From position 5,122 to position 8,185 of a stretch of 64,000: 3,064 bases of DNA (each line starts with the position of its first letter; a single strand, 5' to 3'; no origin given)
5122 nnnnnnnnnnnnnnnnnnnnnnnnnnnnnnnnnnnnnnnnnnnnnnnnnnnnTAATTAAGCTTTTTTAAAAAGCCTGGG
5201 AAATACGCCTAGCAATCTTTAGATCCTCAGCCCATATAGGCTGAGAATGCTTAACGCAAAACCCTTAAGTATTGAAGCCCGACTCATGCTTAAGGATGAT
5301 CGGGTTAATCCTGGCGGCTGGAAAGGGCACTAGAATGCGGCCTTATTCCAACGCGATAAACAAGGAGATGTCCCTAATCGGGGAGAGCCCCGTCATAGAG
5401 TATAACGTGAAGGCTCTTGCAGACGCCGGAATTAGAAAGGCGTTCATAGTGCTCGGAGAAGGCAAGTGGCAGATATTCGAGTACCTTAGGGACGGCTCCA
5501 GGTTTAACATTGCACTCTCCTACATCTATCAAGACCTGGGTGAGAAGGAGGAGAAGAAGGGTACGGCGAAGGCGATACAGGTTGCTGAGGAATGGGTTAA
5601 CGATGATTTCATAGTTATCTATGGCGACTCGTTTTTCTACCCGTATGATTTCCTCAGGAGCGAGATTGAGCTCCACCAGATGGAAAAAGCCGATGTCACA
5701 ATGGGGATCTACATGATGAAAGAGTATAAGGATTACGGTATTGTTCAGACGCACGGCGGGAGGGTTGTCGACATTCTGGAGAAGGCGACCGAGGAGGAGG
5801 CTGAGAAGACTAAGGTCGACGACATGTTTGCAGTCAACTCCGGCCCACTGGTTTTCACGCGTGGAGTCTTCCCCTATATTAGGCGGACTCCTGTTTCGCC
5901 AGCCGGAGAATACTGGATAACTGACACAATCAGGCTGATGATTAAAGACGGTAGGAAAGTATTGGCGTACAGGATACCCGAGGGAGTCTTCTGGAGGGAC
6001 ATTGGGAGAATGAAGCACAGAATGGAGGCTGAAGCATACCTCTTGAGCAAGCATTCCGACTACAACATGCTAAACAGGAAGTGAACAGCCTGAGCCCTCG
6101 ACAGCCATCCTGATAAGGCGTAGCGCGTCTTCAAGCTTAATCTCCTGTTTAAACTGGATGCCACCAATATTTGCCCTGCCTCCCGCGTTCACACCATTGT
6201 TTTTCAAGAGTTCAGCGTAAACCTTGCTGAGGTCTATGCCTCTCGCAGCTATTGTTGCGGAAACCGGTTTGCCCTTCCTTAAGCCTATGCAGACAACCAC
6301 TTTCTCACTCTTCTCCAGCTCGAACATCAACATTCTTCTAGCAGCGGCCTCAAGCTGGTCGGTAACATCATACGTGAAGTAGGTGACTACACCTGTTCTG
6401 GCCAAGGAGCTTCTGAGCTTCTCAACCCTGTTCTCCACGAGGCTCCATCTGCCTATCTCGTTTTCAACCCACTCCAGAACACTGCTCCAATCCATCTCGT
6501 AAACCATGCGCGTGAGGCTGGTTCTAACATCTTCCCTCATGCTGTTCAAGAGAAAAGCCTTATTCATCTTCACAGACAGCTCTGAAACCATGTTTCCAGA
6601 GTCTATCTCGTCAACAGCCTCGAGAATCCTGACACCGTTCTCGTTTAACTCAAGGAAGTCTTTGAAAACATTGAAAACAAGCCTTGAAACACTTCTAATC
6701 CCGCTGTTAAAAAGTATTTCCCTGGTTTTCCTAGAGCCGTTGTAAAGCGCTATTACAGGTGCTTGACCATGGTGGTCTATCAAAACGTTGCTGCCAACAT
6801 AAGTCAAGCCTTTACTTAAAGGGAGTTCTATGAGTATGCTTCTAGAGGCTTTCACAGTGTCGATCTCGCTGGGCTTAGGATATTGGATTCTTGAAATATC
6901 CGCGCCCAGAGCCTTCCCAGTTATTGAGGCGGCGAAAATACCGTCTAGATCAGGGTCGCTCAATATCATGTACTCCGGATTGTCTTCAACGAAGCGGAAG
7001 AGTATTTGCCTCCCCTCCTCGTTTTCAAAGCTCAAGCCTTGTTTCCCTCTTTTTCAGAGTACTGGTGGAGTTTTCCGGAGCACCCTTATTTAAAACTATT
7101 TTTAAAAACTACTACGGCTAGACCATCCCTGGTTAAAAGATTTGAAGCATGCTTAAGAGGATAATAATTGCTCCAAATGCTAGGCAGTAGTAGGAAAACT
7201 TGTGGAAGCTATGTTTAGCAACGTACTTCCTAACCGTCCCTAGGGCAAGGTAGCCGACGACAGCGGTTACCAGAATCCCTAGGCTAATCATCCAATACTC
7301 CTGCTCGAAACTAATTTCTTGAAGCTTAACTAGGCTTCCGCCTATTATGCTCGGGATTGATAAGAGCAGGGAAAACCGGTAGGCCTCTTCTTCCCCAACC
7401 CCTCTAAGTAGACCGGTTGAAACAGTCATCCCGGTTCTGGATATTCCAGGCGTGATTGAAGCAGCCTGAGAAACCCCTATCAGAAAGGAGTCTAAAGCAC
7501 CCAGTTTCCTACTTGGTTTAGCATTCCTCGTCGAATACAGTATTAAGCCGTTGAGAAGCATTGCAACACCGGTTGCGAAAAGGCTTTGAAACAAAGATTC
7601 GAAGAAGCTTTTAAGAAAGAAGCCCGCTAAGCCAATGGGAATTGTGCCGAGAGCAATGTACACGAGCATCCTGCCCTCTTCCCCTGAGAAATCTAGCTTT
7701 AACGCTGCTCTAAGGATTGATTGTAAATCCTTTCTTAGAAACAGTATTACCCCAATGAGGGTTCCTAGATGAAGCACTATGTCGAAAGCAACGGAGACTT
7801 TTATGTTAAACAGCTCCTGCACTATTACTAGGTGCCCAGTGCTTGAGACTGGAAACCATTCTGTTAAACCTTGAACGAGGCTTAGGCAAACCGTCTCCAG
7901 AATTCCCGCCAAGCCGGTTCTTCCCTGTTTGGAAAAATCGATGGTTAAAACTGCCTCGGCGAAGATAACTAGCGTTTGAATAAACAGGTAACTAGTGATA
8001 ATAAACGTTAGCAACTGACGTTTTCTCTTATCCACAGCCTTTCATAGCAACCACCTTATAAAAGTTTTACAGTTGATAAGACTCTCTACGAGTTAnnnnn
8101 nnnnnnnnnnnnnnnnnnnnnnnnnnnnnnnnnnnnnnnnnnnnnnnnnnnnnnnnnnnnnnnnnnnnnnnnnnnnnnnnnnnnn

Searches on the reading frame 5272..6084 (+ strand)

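Call 3: search_protein_families(library=pfam, proteins=[window:5272-6084:+], max_evalue=0.01)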
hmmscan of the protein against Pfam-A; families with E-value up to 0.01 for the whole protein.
window:5272-6084:+ (270 aa): 3 families
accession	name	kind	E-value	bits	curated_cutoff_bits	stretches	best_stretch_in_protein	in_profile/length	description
PF00483.29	NTP_transferase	-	1.6e-35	123.3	21.2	1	11-257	2-242/245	Nucleotidyl transferase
PF12804.13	NTP_transf_3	-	6.3e-10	39.9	27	1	11-146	1-122/160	MobA-like NTP transferase domain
PF01128.25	IspD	-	0.0056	16.9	27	1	11-72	3-62/221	2-C-methyl-D-erythritol 4-phosphate cytidylyltransferase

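Call 4: search_protein_families(library=ncbifam, proteins=[window:5272-6084:+], max_evalue=0.01)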
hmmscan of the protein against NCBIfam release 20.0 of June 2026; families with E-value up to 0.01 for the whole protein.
window:5272-6084:+ (270 aa): 40 families (the best 25 are shown)
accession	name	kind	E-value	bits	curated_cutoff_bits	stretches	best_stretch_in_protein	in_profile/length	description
TIGR03992.1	Arch_glmU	subfamily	6.3e-43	147.1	292.1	1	9-262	1-232/393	bifunctional sugar-1-phosphate nucleotidylyltransferase/acetyltransferase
TIGR01208.1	rmlA_long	equivalog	5.9e-36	124.1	320.25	1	11-260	2-237/353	glucose-1-phosphate thymidylyltransferase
NF041313.1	UDPGP_AglF_Halo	equivalog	7.5e-31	107.4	400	1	9-255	1-232/234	UTP--glucose-1-phosphate uridylyltransferase AglF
NF041173.1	Sug_nt_acttase_Thmprot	equivalog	8.1e-26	90.9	600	1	10-263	2-233/405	bifunctional sugar-1-phosphate nucleotidylyltransferase/acetyltransferase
TIGR01207.1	rmlA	equivalog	2.8e-25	89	360.65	1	11-257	2-236/286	glucose-1-phosphate thymidylyltransferase RfbA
TIGR01173.1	glmU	equivalog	1.3e-22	80.3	366.85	1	12-264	4-243/452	bifunctional UDP-N-acetylglucosamine diphosphorylase/glucosamine-1-phosphate N-acetyltransferase GlmU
NF010933.0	PRK14353.1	equivalog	3.8e-22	78.5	505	1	10-237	7-223/453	bifunctional UDP-N-acetylglucosamine diphosphorylase/glucosamine-1-phosphate N-acetyltransferase GlmU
NF052502.1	man1P_GTase_Rv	exception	4.2e-22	78.5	440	1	12-255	4-228/352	mannose-1-phosphate guanylyltransferase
NF010934.1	PRK14354.1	equivalog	9.1e-22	77.2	450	1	12-238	3-217/447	bifunctional UDP-N-acetylglucosamine diphosphorylase/glucosamine-1-phosphate N-acetyltransferase GlmU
TIGR01099.1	galU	equivalog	1e-21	77.7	326.8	2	92-252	101-260/261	UTP--glucose-1-phosphate uridylyltransferase GalU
NF012024.0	PRK15480.1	equivalog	7.1e-20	71.3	588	1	11-257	6-240/292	glucose-1-phosphate thymidylyltransferase RfbA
NF010935.0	PRK14355.1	equivalog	6.8e-18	64.5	718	1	11-237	6-222/459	bifunctional UDP-N-acetylglucosamine diphosphorylase/glucosamine-1-phosphate N-acetyltransferase GlmU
NF045761.1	NAMPUrTaseMurU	equivalog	2.1e-17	63.7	250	1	11-140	3-127/226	N-acetylmuramate alpha-1-phosphate uridylyltransferase MurU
NF010932.0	PRK14352.1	equivalog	2.1e-17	63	611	1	12-236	10-226/488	bifunctional UDP-N-acetylglucosamine diphosphorylase/glucosamine-1-phosphate N-acetyltransferase GlmU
NF010938.0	PRK14358.1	equivalog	2.9e-17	62.4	500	1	12-235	11-222/481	bifunctional N-acetylglucosamine-1-phosphate uridyltransferase/glucosamine-1-phosphate acetyltransferase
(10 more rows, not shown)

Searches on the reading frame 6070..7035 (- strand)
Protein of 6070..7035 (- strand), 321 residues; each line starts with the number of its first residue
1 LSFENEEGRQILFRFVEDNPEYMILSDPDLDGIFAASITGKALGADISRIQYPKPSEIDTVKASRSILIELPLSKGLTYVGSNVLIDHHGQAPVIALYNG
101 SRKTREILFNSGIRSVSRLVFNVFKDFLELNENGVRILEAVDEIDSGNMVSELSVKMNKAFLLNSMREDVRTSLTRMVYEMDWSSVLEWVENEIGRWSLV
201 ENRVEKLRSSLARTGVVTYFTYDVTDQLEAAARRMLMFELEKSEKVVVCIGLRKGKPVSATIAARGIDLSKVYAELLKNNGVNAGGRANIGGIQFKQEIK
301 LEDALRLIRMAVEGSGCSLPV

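Call 3: search_protein_families(library=pfam, proteins=[window:6070-7035:-], max_evalue=0.01)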
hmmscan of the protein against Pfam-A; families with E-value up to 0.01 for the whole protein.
window:6070-7035:- (321 aa): 1 family
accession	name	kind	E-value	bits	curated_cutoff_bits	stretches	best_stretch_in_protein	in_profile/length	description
PF02272.25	DHHA1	-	1.7e-05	25.6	25.9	1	232-312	18-100/102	DHHA1 domain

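Call 4: search_protein_families(library=ncbifam, proteins=[window:6070-7035:-], max_evalue=0.01)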
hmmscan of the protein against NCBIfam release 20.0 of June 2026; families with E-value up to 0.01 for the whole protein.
window:6070-7035:- (321 aa): 0 families

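Call 101: search_solved_structures(query=window:6070-7035:-, max_evalue=1)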
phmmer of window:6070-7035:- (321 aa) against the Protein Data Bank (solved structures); distinct sequences matched with E-value up to 1: 2.
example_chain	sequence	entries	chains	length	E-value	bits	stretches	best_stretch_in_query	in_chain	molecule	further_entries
8a8k_A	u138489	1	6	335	0.0058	19.2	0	267-308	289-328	PAP phosphatase from Methanothermococcus thermolithotrophicus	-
2fi1_A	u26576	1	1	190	0.086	15.3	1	165-252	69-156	hydrolase, haloacid dehalogenase-like family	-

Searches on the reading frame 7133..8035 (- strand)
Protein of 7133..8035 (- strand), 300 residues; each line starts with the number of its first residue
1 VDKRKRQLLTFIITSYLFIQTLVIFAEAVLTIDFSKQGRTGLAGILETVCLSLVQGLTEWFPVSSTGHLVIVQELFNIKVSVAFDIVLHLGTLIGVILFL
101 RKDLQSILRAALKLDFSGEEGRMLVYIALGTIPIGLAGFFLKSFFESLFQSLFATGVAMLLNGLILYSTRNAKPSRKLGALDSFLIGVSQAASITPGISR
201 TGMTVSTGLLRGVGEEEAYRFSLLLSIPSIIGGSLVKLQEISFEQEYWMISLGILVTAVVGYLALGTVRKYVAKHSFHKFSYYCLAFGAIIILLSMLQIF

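Call 3: search_protein_families(library=pfam, proteins=[window:7133-8035:-], max_evalue=0.01)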
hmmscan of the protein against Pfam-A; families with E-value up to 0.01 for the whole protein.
window:7133-8035:- (300 aa): 1 family
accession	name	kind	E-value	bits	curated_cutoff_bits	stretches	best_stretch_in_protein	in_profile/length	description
PF02673.24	BacA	-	2.4e-65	221.2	33.4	1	49-290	2-257/257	Bacitracin resistance protein BacA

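Call 4: search_protein_families(library=ncbifam, proteins=[window:7133-8035:-], max_evalue=0.01)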
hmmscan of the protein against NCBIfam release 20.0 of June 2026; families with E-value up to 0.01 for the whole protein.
window:7133-8035:- (300 aa): 12 families
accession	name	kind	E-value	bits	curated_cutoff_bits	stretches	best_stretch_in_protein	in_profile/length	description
NF001392.0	PRK00281.2-1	equivalog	1.1e-49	169.4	308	1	45-296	7-273/280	undecaprenyl-diphosphate phosphatase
NF001394.0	PRK00281.2-5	equivalog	1.2e-47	162.7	311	1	44-296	7-276/281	undecaprenyl-diphosphate phosphatase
NF001393.0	PRK00281.2-4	equivalog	3.3e-47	161.2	284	1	45-294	3-263/266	undecaprenyl-diphosphate phosphatase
TIGR00753.1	undec_PP_bacA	equivalog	1.1e-46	159.7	217.5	1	49-288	2-255/255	undecaprenyl-diphosphatase UppP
NF001390.0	PRK00281.1-4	equivalog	9.3e-42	143.3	260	1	44-297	5-268/272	undecaprenyl-diphosphate phosphatase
NF001397.0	PRK00281.3-4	equivalog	8.6e-41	140.4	363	1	46-295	4-278/281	undecaprenyl-diphosphate phosphatase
NF001389.0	PRK00281.1-2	equivalog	3.1e-39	135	262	1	45-297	6-266/272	undecaprenyl-diphosphate phosphatase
NF001391.0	PRK00281.1-5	equivalog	2.3e-36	125.6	293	1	44-299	5-277/279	undecaprenyl-diphosphate phosphatase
NF001388.0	PRK00281.1-1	equivalog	5.7e-33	114.6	362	1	43-294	5-271/273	undecaprenyl-diphosphate phosphatase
NF001395.0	PRK00281.3-1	equivalog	4.9e-32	111.5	394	2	176-293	181-301/306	undecaprenyl-diphosphate phosphatase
NF001398.0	PRK00281.3-5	equivalog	1.4e-29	103.8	354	1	45-298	4-273/278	undecaprenyl-diphosphate phosphatase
NF001396.0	PRK00281.3-3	equivalog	8.4e-28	97.9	382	1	44-293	3-262/264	undecaprenyl-diphosphate phosphatase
